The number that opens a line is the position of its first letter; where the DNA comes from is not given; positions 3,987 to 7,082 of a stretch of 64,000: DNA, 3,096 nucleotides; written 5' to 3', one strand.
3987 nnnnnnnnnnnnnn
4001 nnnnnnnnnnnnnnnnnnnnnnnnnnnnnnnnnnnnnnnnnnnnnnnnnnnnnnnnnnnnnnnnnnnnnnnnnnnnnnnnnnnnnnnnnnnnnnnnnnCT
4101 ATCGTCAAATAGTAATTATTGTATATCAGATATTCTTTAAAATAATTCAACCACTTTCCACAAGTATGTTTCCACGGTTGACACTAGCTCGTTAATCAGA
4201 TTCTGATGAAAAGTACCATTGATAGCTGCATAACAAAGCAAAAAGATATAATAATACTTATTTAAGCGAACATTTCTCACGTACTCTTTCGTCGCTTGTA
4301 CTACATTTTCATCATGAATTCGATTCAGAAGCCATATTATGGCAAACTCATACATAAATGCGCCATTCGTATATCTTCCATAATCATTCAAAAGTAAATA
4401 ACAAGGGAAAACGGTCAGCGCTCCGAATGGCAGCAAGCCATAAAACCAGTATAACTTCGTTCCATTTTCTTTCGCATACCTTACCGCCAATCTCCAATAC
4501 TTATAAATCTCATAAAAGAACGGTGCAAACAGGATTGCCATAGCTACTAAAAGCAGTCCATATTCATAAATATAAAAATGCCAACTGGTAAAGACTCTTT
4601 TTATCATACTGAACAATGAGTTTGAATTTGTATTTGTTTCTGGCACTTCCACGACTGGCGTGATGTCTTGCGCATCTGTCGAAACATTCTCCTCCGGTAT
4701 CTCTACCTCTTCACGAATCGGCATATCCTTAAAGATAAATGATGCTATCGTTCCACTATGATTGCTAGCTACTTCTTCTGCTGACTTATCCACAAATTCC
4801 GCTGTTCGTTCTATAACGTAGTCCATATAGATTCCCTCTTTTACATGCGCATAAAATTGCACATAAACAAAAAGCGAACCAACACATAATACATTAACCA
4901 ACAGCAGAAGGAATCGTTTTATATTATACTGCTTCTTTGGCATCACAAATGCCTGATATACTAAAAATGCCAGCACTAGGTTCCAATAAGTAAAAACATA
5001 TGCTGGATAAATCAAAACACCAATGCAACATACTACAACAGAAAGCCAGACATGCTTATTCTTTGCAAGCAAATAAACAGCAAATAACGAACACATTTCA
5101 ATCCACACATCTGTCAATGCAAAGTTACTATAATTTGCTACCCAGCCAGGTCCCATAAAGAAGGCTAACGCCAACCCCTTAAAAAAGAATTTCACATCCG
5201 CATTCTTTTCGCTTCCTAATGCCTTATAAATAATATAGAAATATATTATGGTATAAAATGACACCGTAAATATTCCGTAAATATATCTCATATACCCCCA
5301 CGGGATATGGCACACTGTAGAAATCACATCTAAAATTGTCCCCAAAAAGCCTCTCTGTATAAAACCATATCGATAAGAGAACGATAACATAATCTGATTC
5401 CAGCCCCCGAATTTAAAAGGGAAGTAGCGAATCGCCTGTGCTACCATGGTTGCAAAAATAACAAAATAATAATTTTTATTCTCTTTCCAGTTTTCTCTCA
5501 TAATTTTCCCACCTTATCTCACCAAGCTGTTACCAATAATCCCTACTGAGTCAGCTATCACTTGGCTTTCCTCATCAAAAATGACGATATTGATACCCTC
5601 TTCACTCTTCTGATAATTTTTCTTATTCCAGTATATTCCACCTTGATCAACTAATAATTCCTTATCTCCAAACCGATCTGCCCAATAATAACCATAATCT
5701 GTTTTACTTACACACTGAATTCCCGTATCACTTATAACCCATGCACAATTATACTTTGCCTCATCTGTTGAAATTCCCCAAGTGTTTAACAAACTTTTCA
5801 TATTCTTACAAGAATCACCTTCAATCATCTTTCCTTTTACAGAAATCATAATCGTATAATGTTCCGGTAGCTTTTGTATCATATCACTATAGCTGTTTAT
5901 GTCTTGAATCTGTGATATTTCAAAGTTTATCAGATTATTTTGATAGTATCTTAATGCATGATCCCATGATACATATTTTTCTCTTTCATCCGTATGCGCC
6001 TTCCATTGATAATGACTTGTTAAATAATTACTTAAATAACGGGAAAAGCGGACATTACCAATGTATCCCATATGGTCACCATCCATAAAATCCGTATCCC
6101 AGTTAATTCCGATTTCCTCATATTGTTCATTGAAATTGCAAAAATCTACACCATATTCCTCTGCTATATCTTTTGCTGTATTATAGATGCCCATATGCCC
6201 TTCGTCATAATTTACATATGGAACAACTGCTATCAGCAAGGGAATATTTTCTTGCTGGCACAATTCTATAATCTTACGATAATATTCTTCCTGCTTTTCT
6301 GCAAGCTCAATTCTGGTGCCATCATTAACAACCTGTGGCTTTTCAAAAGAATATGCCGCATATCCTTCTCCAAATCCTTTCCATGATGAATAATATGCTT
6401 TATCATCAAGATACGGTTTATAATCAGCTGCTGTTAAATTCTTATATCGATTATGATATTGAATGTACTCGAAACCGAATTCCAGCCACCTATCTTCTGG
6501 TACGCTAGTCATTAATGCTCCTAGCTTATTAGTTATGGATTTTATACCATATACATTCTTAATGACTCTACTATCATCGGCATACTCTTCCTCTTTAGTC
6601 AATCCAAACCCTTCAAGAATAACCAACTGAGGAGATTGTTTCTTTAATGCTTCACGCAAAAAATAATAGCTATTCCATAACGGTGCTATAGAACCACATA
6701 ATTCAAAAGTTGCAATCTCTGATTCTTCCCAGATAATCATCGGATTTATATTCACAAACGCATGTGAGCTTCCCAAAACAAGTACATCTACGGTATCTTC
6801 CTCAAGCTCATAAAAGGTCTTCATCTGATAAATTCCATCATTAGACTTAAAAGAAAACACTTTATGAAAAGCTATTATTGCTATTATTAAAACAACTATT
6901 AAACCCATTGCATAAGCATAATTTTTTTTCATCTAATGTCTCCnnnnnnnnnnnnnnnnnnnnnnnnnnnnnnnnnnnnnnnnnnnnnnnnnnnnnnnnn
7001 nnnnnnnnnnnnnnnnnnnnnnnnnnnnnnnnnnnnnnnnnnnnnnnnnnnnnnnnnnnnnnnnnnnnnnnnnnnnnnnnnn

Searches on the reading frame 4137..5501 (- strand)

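Call 8: search_protein_families(library=pfam, proteins=[window:4137-5501:-], max_evalue=0.0001)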
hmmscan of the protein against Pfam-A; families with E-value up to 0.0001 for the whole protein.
window:4137-5501:- (454 aa): 0 families

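Call 23: search_protein_families(library=ncbifam, proteins=[window:4137-5501:-], max_evalue=0.01)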
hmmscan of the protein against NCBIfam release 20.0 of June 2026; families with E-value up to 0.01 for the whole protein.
window:4137-5501:- (454 aa): 0 families

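Call 26: search_protein_families(library=pfam, proteins=[window:4137-5501:-], max_evalue=10)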
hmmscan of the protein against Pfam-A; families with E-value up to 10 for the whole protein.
window:4137-5501:- (454 aa): 1 family
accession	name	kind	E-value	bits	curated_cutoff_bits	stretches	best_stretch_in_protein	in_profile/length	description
PF06785.16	UPF0242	-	0.31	11.5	33.5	1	167-265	7-105/194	Uncharacterised protein family (UPF0242) N-terminus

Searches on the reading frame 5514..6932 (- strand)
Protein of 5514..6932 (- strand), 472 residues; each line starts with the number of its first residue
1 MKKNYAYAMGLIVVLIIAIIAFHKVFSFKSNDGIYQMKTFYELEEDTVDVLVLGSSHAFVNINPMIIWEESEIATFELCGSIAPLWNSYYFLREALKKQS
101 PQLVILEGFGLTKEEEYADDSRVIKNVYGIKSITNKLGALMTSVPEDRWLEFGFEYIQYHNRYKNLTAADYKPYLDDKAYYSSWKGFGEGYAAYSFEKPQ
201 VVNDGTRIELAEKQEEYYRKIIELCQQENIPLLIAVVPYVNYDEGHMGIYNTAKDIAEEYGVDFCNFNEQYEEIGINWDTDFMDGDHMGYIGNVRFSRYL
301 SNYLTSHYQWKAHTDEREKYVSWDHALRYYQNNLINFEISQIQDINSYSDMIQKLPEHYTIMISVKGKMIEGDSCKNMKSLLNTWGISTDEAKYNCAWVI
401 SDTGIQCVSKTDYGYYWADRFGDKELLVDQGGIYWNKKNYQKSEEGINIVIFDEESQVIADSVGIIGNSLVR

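Call 8: search_protein_families(library=pfam, proteins=[window:5514-6932:-], max_evalue=0.0001)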
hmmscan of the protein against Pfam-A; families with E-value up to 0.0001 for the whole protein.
window:5514-6932:- (472 aa): 1 family
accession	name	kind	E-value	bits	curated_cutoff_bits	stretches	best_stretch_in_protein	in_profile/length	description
PF07611.17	DUF1574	-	9.1e-05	22.4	29.1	0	183-288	242-326/342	Protein of unknown function (DUF1574)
